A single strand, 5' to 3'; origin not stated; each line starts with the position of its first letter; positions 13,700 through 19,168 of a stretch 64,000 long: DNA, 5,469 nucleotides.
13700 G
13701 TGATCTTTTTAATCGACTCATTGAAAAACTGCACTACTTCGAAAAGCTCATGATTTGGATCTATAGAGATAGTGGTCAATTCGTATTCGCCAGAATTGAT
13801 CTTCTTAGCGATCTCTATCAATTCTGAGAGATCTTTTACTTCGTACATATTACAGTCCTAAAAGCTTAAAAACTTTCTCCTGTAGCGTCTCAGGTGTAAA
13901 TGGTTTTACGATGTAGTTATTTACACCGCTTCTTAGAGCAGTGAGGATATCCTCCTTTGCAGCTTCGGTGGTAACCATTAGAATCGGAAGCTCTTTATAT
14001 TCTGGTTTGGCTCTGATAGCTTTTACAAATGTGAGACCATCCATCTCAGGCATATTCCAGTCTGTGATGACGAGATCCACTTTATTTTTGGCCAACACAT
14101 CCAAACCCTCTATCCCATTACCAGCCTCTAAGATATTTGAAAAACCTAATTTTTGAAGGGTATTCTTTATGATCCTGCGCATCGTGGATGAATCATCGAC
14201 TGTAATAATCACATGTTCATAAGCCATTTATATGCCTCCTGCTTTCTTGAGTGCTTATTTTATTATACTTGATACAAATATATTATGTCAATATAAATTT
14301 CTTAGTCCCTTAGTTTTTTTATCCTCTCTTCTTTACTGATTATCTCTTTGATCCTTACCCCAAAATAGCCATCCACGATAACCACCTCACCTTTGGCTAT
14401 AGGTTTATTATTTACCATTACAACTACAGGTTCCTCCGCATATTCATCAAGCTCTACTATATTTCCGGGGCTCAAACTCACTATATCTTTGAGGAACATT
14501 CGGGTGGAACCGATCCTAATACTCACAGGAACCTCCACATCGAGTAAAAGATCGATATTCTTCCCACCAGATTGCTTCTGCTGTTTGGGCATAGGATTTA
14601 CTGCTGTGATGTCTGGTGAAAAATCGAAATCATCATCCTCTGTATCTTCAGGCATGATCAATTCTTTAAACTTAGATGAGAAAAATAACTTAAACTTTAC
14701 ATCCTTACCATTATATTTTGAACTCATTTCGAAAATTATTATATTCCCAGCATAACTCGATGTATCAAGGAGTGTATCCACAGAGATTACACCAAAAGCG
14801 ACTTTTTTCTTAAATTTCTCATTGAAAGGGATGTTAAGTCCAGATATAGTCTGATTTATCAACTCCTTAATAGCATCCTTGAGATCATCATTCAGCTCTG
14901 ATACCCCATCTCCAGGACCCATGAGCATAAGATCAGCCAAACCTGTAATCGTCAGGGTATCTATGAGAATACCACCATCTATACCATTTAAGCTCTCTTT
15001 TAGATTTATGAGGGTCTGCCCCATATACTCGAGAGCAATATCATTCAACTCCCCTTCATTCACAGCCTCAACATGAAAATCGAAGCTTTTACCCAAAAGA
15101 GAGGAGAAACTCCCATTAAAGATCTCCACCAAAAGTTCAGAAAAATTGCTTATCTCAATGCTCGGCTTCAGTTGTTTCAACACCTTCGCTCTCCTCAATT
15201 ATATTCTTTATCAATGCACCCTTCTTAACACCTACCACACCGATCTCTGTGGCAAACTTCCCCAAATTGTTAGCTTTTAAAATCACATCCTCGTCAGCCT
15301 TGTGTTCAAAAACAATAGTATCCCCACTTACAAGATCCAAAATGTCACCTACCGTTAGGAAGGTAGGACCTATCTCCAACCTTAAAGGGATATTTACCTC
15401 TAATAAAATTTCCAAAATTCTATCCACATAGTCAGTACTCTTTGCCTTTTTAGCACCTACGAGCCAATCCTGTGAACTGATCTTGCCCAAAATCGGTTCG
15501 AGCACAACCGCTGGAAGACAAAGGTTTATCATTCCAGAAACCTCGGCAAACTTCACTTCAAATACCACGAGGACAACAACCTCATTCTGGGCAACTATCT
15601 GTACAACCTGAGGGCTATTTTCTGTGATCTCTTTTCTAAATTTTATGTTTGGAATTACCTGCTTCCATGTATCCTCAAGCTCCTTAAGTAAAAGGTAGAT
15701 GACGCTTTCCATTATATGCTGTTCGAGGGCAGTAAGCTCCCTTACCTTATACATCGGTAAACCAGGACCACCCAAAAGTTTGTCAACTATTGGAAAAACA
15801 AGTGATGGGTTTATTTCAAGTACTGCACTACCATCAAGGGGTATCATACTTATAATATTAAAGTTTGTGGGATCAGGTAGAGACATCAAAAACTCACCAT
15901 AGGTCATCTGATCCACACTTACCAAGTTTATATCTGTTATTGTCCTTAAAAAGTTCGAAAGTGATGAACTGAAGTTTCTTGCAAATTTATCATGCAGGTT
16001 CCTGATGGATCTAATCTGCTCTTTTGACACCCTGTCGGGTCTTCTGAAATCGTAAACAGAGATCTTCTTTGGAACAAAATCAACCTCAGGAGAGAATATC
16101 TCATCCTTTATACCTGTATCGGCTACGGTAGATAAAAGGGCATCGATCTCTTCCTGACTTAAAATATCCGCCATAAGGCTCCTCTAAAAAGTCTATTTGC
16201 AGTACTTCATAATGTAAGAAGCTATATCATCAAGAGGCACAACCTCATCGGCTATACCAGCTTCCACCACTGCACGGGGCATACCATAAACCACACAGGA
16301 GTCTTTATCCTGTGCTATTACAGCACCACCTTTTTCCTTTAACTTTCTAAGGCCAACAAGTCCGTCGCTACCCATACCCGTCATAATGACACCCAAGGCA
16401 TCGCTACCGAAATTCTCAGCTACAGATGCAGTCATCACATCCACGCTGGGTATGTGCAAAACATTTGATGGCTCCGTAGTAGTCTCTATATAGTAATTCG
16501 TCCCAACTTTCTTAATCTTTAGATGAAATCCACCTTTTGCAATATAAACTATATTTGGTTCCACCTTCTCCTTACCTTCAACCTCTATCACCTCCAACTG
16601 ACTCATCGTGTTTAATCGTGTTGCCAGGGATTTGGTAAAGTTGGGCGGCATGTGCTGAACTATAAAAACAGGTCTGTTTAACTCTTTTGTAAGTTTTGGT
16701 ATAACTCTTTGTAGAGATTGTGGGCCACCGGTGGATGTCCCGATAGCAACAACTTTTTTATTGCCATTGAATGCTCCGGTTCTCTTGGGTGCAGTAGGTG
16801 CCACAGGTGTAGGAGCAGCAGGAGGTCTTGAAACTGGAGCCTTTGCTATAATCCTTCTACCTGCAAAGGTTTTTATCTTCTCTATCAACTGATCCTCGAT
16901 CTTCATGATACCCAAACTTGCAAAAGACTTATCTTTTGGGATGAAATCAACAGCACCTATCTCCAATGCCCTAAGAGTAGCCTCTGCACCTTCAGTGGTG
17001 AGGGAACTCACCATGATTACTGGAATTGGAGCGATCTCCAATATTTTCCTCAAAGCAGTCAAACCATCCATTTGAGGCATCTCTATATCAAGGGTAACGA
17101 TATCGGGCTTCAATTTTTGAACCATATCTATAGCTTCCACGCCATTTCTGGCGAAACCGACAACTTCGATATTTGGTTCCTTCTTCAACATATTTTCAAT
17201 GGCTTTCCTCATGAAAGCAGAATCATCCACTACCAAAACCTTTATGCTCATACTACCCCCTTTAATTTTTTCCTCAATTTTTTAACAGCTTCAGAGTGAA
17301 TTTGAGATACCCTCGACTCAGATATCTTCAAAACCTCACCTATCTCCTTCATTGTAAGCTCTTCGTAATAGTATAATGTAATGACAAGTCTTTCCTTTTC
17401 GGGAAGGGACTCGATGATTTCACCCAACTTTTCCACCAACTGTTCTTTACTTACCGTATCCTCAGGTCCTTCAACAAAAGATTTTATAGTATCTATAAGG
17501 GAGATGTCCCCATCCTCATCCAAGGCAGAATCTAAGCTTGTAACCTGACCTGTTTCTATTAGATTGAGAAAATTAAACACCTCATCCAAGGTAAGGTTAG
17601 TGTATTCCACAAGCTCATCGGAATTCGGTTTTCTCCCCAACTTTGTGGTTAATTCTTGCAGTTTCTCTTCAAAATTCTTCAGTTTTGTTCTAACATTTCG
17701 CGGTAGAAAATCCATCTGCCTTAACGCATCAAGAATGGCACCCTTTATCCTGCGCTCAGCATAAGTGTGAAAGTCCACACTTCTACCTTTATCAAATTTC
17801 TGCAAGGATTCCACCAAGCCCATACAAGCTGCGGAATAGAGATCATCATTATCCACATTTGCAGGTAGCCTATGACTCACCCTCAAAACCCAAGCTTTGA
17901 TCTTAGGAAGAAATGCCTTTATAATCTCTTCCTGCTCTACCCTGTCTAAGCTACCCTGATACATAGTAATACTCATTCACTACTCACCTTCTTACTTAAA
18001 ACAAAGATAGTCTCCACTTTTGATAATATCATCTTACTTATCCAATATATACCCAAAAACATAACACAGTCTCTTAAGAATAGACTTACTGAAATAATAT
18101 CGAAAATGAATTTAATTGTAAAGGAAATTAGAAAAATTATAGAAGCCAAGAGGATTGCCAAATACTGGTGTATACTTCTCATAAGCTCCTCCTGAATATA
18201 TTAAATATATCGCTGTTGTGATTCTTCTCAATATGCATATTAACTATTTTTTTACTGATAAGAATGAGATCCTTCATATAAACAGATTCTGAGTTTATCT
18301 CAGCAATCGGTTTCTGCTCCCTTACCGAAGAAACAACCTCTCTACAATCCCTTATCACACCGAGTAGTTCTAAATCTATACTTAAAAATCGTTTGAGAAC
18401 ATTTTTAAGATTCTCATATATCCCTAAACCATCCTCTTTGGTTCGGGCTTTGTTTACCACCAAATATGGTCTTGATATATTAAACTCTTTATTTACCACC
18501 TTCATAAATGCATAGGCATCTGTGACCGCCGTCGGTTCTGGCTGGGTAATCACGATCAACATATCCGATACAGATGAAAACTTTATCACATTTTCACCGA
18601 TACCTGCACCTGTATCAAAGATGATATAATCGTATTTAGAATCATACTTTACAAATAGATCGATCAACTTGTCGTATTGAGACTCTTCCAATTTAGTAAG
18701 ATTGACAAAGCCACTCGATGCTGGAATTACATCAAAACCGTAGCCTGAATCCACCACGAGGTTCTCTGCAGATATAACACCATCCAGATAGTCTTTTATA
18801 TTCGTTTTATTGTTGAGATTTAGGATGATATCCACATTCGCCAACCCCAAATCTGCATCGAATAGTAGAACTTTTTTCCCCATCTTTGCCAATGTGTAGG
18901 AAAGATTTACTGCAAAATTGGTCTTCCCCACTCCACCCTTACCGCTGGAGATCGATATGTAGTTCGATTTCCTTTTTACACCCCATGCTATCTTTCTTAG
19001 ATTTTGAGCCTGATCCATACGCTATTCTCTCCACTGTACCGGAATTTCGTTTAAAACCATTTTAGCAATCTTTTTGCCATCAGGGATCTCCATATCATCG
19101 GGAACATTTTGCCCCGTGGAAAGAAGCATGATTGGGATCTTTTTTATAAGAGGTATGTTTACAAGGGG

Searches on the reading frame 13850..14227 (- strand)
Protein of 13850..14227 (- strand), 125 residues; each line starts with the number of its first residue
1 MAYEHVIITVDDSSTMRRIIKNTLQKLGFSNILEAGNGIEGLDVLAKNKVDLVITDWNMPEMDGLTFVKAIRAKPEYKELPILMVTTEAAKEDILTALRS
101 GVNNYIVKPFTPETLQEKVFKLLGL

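Call 4: search_protein_families(library=pfam, proteins=[window:13850-14227:-], max_evalue=0.01)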
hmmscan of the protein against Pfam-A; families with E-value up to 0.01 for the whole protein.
window:13850-14227:- (125 aa): 1 family
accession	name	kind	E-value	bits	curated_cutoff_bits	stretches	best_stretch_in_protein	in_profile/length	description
PF00072.30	Response_reg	-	1.5e-30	106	30.2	1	7-119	1-110/111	Response regulator receiver domain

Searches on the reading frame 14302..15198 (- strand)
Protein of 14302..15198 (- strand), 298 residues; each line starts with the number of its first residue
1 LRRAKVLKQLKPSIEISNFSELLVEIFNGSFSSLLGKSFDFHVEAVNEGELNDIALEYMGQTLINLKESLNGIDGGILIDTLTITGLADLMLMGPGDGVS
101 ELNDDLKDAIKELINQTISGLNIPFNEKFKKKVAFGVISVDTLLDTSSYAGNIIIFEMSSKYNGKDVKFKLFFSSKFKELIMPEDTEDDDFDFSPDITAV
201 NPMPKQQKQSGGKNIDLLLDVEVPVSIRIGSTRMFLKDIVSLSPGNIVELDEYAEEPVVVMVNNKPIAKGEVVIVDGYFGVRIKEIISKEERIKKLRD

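Call 4: search_protein_families(library=pfam, proteins=[window:14302-15198:-], max_evalue=0.01)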
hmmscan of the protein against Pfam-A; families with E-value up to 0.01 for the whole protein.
window:14302-15198:- (298 aa): 1 family
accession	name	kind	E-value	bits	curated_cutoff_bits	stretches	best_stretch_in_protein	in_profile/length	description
PF01052.25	FliMN_C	-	4.7e-23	81.4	23.8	1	217-287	2-72/73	Type III flagellar switch regulator (C-ring) FliN C-term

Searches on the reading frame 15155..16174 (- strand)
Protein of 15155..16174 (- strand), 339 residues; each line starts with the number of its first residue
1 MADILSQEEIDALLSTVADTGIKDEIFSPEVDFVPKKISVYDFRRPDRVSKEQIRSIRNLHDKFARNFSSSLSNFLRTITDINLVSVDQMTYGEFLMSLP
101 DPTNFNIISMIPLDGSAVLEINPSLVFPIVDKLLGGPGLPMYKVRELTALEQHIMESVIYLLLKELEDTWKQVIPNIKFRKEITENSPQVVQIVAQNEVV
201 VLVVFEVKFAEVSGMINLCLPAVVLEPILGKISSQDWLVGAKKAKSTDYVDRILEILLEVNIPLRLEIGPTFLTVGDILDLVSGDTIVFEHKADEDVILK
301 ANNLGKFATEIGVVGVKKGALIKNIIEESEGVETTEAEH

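Call 4: search_protein_families(library=pfam, proteins=[window:15155-16174:-], max_evalue=0.01)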
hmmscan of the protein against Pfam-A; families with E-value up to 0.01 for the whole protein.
window:15155-16174:- (339 aa): 2 families
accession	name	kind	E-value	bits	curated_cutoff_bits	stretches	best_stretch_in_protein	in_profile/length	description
PF02154.20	FliM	-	2.9e-67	226.8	27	1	41-231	1-191/192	Flagellar motor switch protein FliM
PF01052.25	FliMN_C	-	2.3e-13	50.3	23.8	1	257-326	3-72/73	Type III flagellar switch regulator (C-ring) FliN C-term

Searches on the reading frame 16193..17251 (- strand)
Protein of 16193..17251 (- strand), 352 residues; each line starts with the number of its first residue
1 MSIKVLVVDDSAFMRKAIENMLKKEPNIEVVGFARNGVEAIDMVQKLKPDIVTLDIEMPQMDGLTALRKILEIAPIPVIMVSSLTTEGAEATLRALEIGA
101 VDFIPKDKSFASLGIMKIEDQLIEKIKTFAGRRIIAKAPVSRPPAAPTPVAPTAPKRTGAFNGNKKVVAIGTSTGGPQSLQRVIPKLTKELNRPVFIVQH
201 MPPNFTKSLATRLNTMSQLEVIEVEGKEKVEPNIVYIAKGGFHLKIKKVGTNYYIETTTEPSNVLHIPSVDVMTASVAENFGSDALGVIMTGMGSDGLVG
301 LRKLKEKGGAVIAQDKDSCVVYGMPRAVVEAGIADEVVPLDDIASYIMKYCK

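Call 4: search_protein_families(library=pfam, proteins=[window:16193-17251:-], max_evalue=0.01)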
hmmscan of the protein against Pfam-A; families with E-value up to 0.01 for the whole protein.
window:16193-17251:- (352 aa): 2 families
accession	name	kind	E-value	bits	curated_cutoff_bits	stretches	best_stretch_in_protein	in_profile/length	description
PF01339.22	CheB_methylest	-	2.6e-64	216.6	24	1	168-347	1-174/174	CheB methylesterase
PF00072.30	Response_reg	-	1.2e-24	87.1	30.2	1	5-110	1-103/111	Response regulator receiver domain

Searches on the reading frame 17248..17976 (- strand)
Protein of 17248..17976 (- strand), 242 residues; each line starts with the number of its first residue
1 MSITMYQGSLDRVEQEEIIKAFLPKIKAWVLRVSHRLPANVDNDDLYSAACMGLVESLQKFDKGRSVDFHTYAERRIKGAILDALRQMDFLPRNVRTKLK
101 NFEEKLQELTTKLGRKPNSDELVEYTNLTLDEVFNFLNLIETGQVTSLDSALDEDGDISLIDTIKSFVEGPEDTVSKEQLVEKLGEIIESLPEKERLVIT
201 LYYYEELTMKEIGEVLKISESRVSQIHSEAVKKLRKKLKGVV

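Call 4: search_protein_families(library=pfam, proteins=[window:17248-17976:-], max_evalue=0.01)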
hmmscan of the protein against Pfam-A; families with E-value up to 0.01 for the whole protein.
window:17248-17976:- (242 aa): 7 families
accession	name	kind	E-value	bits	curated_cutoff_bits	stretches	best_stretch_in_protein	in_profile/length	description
PF04545.22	Sigma70_r4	-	1.4e-20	73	24.1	1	188-236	2-50/50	Sigma-70, region 4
PF04542.20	Sigma70_r2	-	1.6e-13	50.7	24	1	19-87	2-67/71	Sigma-70 region 2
PF08281.18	Sigma70_r4_2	-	7.2e-12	45.2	25.7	1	183-234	3-54/54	Sigma-70, region 4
PF04539.22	Sigma70_r3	-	2.1e-08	34.6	25.3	1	107-173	11-76/78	Sigma-70 region 3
PF04297.20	UPF0122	-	0.00082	20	22.7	1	191-229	18-56/101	Putative helix-turn-helix protein, YlxM / p13 like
PF13384.12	HTH_23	-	0.0049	17.1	24.6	0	192-228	3-39/50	Homeodomain-like domain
PF07638.17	Sigma70_ECF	-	0.0058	17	21.1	0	163-236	117-181/185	ECF sigma factor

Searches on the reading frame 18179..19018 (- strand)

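Call 4: search_protein_families(library=pfam, proteins=[window:18179-19018:-], max_evalue=0.01)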
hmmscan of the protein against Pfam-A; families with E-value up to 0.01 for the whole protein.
window:18179-19018:- (279 aa): 8 families
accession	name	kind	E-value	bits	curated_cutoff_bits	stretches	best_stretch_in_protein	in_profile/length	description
PF13614.12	AAA_31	-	4.6e-21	76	27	1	20-177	3-166/177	AAA domain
PF01656.29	CbiA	-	6.6e-17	62.1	25.4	1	21-238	1-125/125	CobQ/CobB/MinD/ParA nucleotide binding domain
PF10609.15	ParA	-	1.6e-15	57.6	27.1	1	19-189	4-173/246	NUBPL iron-transfer P-loop NTPase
PF02374.21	ArsA_ATPase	-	3.5e-06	26.9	24.3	1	24-56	6-38/305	Anion-transporting ATPase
PF00142.24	Fer4_NifH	-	1.6e-05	25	25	1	26-89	7-70/271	4Fe-4S iron sulfur cluster binding proteins, NifH/frxC family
PF06564.18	CBP_BcsQ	-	4.9e-05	23.4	21.3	1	22-163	5-150/234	Cellulose biosynthesis protein BcsQ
PF09140.17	MipZ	-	0.00014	21.7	20.7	1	21-155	3-126/262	ATPase MipZ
PF07015.17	VirC1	-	0.00024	20.9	24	1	20-56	3-39/231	VirC1 protein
